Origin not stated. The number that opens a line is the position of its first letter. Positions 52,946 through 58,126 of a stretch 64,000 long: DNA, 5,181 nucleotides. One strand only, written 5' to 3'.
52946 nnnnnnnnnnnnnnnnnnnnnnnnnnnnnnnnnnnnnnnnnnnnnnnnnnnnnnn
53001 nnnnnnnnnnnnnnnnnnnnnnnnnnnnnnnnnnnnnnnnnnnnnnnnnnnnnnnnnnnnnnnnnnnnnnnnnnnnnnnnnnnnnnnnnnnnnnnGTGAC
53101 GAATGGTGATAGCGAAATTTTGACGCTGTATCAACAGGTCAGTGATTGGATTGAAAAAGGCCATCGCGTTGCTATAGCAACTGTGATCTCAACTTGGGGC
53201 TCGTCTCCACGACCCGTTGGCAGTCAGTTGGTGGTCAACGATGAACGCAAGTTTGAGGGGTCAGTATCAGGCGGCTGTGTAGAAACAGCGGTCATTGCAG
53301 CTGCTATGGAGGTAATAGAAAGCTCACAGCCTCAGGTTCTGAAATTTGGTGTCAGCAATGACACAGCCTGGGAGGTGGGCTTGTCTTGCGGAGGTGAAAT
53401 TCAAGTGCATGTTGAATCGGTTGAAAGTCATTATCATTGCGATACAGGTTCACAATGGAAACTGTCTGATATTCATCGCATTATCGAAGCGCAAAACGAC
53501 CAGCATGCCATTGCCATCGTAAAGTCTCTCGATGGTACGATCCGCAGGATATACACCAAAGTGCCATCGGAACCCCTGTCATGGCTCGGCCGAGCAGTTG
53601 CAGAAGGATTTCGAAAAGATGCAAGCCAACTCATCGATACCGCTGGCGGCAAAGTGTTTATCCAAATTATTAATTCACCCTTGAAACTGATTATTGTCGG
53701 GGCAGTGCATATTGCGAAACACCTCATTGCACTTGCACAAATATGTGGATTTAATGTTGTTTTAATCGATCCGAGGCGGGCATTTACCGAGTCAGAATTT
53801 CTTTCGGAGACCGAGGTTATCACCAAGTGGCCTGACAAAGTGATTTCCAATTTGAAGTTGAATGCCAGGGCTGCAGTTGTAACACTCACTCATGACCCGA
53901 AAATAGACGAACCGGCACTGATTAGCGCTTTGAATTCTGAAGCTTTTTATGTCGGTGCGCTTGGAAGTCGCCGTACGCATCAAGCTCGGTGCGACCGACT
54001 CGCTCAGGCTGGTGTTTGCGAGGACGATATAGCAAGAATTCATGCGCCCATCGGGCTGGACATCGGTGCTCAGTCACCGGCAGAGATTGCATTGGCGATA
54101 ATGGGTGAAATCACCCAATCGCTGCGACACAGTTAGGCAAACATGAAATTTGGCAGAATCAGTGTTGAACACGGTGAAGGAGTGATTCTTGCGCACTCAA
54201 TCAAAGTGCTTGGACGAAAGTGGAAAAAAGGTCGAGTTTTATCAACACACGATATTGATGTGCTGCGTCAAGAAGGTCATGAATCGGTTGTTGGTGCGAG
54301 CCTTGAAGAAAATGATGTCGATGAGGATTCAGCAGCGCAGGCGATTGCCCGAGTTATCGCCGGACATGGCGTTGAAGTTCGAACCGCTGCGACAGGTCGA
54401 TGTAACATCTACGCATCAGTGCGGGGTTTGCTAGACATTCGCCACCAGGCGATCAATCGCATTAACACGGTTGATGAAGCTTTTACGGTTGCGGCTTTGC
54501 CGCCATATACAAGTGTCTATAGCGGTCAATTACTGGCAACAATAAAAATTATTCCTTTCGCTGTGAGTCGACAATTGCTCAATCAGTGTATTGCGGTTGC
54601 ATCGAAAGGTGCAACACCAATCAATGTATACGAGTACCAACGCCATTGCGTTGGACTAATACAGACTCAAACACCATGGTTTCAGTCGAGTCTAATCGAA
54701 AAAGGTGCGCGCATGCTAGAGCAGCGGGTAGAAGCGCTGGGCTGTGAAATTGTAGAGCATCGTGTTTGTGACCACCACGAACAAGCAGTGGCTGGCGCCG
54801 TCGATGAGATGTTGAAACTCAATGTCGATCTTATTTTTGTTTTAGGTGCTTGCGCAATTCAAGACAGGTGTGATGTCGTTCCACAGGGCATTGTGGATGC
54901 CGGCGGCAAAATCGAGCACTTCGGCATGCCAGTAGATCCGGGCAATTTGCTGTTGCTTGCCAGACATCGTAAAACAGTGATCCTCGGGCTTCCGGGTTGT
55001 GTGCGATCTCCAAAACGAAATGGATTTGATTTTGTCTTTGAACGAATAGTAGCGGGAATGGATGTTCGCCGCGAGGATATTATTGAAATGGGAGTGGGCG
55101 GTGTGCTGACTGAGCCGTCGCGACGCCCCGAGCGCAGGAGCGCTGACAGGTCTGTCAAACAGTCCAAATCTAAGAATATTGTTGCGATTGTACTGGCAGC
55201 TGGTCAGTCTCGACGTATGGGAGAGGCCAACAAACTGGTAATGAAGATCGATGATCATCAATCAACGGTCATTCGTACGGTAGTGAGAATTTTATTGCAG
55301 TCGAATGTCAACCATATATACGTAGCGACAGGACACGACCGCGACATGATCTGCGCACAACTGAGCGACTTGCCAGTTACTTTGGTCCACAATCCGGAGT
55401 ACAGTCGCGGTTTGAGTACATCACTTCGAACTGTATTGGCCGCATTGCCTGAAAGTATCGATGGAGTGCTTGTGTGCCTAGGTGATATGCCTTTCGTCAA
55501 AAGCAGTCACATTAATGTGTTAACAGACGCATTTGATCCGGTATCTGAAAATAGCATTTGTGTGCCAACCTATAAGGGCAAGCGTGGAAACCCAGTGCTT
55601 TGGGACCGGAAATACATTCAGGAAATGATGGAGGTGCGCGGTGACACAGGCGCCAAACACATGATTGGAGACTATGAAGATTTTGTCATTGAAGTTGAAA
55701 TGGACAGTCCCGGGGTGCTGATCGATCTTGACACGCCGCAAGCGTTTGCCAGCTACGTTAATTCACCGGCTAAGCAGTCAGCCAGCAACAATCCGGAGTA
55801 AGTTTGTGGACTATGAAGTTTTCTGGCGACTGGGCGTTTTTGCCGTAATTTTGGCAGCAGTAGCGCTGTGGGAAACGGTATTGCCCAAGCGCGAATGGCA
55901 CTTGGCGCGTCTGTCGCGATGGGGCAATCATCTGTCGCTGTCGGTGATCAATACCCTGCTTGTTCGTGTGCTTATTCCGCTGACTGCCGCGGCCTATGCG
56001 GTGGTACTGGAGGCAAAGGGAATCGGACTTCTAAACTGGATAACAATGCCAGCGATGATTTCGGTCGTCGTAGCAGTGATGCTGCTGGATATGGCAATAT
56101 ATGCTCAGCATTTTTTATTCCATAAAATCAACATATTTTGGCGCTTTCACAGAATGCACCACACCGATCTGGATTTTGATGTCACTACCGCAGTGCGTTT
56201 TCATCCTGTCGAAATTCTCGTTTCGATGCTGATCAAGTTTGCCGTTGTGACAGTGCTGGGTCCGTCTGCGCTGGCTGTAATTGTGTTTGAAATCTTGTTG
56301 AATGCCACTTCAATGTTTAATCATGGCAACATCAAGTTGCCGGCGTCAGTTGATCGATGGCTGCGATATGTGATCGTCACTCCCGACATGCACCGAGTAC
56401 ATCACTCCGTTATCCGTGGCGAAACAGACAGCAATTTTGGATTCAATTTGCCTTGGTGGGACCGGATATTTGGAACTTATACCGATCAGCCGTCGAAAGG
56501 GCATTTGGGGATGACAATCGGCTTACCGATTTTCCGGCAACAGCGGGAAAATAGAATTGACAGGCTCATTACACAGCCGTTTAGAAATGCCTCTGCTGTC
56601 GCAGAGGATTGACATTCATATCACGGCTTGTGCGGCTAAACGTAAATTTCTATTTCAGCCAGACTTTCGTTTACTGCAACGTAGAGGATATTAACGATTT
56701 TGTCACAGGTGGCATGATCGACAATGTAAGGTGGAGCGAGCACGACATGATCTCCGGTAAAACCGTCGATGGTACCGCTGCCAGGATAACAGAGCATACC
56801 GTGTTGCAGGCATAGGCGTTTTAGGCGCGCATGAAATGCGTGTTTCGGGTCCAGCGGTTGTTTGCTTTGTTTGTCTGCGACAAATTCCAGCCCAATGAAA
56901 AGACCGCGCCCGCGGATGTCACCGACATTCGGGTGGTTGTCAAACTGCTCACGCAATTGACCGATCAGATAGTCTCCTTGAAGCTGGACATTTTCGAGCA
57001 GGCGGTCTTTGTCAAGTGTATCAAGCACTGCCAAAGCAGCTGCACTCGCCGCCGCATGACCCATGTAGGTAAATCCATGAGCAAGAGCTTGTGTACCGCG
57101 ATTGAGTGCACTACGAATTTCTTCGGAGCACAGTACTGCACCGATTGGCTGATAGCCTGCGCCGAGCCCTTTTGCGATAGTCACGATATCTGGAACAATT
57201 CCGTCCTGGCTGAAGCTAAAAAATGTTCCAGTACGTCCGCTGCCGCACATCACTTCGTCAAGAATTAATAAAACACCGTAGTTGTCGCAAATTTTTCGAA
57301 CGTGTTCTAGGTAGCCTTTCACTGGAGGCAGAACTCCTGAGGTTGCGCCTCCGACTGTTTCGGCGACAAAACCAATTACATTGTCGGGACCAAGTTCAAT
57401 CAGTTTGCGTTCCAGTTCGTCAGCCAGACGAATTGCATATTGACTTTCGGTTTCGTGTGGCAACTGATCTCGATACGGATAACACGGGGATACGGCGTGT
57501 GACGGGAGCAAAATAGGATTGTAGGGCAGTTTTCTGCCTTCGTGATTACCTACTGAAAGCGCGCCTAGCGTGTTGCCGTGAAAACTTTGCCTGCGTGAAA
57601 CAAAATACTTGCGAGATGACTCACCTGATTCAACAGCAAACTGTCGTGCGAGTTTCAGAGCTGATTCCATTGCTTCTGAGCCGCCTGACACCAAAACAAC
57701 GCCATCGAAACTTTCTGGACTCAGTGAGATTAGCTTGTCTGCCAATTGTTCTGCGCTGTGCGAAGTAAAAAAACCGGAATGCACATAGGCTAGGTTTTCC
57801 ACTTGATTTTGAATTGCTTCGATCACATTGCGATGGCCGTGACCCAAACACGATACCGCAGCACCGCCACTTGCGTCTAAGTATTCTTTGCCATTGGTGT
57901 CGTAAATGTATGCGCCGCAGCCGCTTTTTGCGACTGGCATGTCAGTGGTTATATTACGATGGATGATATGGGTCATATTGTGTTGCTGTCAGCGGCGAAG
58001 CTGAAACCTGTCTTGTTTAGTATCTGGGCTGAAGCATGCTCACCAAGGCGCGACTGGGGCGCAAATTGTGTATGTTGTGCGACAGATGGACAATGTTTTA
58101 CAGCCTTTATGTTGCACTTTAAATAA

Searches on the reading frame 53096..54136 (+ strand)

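Call 63: search_protein_families(library=pfam, proteins=[window:53096-54136:+], max_evalue=0.00001)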
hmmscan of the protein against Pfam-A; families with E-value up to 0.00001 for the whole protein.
window:53096-54136:+ (346 aa): 2 families
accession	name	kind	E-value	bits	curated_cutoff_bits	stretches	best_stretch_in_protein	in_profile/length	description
PF13478.12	XdhC_C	-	2.9e-40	138.1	29.7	1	198-339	1-125/125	XdhC Rossmann domain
PF02625.21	XdhC_CoxI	-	7.3e-25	87.1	24.3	1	18-85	1-68/68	XdhC and CoxI family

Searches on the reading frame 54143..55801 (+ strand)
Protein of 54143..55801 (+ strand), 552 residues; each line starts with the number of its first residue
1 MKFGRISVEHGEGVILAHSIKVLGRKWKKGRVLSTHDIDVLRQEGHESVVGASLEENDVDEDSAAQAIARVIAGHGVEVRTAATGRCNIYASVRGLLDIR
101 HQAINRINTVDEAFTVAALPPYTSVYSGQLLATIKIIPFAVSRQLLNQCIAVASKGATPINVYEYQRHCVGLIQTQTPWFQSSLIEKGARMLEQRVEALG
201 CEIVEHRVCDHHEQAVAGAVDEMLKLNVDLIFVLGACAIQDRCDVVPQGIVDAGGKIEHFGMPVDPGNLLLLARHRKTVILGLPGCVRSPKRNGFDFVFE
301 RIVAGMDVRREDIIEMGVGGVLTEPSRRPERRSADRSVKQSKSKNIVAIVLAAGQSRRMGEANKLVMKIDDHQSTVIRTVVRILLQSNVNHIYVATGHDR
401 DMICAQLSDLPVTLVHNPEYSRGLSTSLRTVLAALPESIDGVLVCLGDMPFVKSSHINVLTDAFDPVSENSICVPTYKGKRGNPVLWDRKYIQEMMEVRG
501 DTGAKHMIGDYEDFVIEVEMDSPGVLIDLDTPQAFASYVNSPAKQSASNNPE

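Call 63: search_protein_families(library=pfam, proteins=[window:54143-55801:+], max_evalue=0.00001)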
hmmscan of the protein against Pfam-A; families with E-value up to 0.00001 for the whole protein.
window:54143-55801:+ (552 aa): 3 families
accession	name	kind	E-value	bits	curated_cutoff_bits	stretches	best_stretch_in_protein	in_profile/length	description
PF12804.13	NTP_transf_3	-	1.9e-35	122.8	27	1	348-511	1-157/160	MobA-like NTP transferase domain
PF00994.29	MoCF_biosynth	-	6.4e-08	32.9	26.6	1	187-289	17-129/144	Probable molybdopterin binding domain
PF01128.25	IspD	-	1.1e-06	29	27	1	346-463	1-116/221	2-C-methyl-D-erythritol 4-phosphate cytidylyltransferase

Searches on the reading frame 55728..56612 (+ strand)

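Call 63: search_protein_families(library=pfam, proteins=[window:55728-56612:+], max_evalue=0.00001)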
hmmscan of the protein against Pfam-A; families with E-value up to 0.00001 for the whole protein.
window:55728-56612:+ (294 aa): 1 family
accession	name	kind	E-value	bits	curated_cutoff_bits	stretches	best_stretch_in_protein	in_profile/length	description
PF04116.19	FA_hydroxylase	-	4.6e-28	98.7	31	1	113-250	1-132/132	Fatty acid hydroxylase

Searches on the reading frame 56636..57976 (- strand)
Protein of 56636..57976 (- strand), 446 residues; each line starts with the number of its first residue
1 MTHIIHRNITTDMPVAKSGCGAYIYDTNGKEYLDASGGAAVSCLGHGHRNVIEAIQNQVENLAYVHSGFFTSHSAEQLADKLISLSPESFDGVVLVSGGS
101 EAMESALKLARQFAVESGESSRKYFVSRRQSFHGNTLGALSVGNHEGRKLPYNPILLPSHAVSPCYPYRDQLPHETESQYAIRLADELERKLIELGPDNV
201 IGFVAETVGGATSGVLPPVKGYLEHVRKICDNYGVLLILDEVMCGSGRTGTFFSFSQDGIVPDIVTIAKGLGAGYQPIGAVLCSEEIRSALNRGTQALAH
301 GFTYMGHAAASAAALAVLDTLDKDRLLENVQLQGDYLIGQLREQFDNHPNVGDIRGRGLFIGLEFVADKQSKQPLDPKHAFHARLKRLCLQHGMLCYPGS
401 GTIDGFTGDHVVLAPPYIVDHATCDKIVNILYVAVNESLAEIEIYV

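Call 63: search_protein_families(library=pfam, proteins=[window:56636-57976:-], max_evalue=0.00001)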
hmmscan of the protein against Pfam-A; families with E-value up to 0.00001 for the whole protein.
window:56636-57976:- (446 aa): 1 family
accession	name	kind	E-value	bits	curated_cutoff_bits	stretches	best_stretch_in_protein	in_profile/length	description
PF00202.27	Aminotran_3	-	2.2e-91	307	30.5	1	15-432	12-400/403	Aminotransferase class-III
